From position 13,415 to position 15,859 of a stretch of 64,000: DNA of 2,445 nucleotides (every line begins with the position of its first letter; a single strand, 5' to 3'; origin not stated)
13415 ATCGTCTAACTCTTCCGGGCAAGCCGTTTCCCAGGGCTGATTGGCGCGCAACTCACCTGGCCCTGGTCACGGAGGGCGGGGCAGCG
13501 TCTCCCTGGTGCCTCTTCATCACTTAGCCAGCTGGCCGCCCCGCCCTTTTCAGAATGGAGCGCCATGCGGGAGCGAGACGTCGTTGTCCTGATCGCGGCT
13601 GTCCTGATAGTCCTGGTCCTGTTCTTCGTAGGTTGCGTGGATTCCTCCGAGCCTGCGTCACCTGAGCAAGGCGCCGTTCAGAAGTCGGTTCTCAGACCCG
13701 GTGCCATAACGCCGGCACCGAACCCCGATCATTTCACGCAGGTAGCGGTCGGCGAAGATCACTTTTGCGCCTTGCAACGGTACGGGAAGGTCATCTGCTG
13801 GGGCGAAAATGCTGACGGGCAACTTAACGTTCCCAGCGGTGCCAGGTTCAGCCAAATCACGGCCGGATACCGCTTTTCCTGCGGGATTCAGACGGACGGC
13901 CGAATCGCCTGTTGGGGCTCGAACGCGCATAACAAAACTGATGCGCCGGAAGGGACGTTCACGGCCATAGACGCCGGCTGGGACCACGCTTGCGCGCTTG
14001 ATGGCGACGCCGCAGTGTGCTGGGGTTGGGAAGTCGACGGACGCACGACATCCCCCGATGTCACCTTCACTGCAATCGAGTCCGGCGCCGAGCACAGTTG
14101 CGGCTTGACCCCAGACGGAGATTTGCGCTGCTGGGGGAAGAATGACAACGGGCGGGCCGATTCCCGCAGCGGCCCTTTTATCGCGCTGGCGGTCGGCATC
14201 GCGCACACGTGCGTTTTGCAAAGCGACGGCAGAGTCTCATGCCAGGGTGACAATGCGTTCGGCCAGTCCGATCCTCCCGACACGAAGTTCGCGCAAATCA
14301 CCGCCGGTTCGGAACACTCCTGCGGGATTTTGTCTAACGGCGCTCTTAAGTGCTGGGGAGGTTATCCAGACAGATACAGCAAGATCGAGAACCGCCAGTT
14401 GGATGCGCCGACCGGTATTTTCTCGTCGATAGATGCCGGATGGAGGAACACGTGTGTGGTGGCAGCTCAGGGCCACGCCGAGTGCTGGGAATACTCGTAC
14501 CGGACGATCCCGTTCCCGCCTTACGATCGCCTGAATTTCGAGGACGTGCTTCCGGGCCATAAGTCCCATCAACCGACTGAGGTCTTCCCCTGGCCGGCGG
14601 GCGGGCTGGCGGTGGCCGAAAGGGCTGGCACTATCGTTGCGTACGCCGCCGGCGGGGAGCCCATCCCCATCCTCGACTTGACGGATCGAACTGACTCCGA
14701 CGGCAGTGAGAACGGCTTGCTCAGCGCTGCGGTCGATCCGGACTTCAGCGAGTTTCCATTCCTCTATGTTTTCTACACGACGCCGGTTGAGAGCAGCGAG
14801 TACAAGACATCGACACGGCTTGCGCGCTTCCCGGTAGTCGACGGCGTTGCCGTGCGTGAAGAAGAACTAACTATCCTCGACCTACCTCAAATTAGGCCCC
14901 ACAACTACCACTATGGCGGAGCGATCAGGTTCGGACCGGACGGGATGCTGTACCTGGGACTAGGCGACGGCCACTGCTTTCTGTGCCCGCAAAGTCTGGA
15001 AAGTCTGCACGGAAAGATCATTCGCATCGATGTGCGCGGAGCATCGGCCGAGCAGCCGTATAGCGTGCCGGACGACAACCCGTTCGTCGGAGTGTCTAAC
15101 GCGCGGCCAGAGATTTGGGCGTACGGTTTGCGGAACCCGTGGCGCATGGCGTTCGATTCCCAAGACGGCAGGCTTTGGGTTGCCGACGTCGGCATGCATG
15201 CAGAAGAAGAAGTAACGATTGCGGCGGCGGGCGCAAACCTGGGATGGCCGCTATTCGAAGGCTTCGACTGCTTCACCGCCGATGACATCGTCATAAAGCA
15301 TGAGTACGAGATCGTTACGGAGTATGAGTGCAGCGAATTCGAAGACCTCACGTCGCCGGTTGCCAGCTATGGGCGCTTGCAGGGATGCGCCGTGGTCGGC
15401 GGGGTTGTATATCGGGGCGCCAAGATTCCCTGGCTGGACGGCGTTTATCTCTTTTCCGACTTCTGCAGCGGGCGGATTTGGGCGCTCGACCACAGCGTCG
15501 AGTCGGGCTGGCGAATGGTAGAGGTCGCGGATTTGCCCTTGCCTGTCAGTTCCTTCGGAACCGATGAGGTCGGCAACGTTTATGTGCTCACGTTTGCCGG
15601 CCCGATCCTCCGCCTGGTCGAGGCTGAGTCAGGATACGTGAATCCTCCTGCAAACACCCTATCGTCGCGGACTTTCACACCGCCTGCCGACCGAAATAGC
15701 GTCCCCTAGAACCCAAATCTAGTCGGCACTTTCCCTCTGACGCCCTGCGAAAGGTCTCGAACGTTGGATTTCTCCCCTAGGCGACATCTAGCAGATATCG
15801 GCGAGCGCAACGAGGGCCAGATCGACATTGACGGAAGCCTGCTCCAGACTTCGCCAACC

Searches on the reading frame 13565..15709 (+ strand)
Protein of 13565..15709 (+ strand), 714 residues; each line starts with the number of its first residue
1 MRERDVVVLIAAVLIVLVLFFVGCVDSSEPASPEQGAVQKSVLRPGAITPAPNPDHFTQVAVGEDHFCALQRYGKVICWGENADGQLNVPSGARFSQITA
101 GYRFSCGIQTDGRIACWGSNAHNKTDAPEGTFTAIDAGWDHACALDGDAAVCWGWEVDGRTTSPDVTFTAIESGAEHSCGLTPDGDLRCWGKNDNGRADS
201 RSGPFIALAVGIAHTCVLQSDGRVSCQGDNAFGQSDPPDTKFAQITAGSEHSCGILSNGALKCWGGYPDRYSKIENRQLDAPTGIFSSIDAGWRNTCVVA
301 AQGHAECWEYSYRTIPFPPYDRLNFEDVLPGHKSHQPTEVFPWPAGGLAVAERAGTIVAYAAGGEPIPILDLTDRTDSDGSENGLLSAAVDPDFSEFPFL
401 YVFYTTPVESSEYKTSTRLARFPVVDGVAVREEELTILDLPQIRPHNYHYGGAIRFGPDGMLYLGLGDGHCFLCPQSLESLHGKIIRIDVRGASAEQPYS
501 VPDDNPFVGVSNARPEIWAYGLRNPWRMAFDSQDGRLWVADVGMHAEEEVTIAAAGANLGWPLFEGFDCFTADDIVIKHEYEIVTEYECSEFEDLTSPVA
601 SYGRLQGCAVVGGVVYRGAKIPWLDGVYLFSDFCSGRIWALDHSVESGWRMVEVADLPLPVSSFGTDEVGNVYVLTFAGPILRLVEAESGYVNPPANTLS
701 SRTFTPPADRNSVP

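Call 3: search_protein_families(library=pfam, proteins=[window:13565-15709:+], max_evalue=0.1)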
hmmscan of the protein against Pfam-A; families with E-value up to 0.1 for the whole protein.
window:13565-15709:+ (714 aa): 5 families
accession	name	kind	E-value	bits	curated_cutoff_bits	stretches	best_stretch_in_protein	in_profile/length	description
PF13540.12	RCC1_2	-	5.3e-44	147.4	22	6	169-196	2-29/30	Regulator of chromosome condensation (RCC1) repeat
PF07995.17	GSDH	-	8e-43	147.4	25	1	336-653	3-296/332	Glucose / Sorbosone dehydrogenase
PF25390.1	WD40_RLD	-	1.2e-26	94.4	150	1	44-266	21-324/363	RCC1-like domain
PF00415.24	RCC1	-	1.6e-07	32.2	21.7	0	74-87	2-15/50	Regulator of chromosome condensation (RCC1) repeat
PF01436.27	NHL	-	0.00048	20.5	20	1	522-545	1-23/28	NHL repeat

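Call 60: search_protein_families(library=pfam, alignment_id=A3, max_evalue=0.00001)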
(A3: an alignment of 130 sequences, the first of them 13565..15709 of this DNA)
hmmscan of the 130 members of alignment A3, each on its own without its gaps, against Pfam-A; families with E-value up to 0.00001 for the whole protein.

A. member 1, window:13565-15709:+ (714 aa): 4 families
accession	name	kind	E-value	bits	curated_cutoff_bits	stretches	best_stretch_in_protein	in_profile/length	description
PF13540.12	RCC1_2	-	5.3e-44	147.4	22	4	169-196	2-29/30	Regulator of chromosome condensation (RCC1) repeat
PF07995.17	GSDH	-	8e-43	147.4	25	1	336-653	3-296/332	Glucose / Sorbosone dehydrogenase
PF25390.1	WD40_RLD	-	1.2e-26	94.4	150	1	44-266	21-324/363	RCC1-like domain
PF00415.24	RCC1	-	1.6e-07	32.2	21.7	0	74-87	2-15/50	Regulator of chromosome condensation (RCC1) repeat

B. families by the number of members that match (of 130 scanned): 142 families (the first 25 are shown)
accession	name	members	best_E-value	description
PF00589.27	Phage_integrase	2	2.8e-35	Phage integrase family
PF00078.32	RVT_1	2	8.1e-31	Reverse transcriptase (RNA-dependent DNA polymerase)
PF13676.11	TIR_2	2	2.2e-19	TIR domain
PF13649.12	Methyltransf_25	2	6.1e-18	Methyltransferase domain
PF08241.18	Methyltransf_11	2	2.9e-17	Methyltransferase domain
PF13847.12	Methyltransf_31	2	3.7e-12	Methyltransferase domain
PF00037.32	Fer4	2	1.6e-10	4Fe-4S binding domain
PF12837.12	Fer4_6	2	2.3e-09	4Fe-4S binding domain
PF02538.19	Hydantoinase_B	1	8.7e-178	Hydantoinase B/oxoprolinase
PF09334.17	tRNA-synt_1g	1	4.9e-151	tRNA synthetases class I (M)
PF11867.13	T1RH-like_C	1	5.9e-134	Type I restriction enzyme HindI endonuclease subunit-like, C-terminal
PF10136.14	SpecificRecomb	1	7.5e-123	Site-specific recombinase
PF13701.12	DDE_Tnp_1_4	1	1.5e-115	Transposase DDE domain group 1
PF10609.15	ParA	1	6e-103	NUBPL iron-transfer P-loop NTPase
PF00899.27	ThiF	1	1.1e-83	ThiF family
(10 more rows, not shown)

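Call 61: search_protein_families(library=padloc, alignment_id=A3, max_evalue=1e-10)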
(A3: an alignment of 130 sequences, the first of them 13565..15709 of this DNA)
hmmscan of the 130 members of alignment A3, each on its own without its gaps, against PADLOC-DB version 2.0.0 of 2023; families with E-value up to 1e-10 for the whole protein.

A. member 1, window:13565-15709:+ (714 aa): 0 families

B. families by the number of members that match (of 130 scanned): 162 families (the first 25 are shown)
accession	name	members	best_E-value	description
PDLC04134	mad2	2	4.6e-20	mads_2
PDLC03040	REase_I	1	0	Type I restriction enzyme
PDLC04891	PDC-S06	1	6.2e-223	-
PDLC04893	PDC-S06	1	7.7e-167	-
PDLC04053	PD-T4-6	1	1.8e-86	-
PDLC04042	PD-T4-6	1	2.1e-86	-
PDLC02643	DrmMI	1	2.7e-86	DrmMI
PDLC04888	PDC-S06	1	2.9e-83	-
PDLC04998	PDC-S32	1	5.7e-81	-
PDLC04060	PD-T4-6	1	2.6e-80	-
PDLC04061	PD-T4-6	1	4.5e-79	-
PDLC04043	PD-T4-6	1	2.3e-78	-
PDLC04057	PD-T4-6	1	7.5e-76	-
PDLC04054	PD-T4-6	1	1.2e-75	-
PDLC03290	MTase_II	1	4.6e-74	Type II methyltransferase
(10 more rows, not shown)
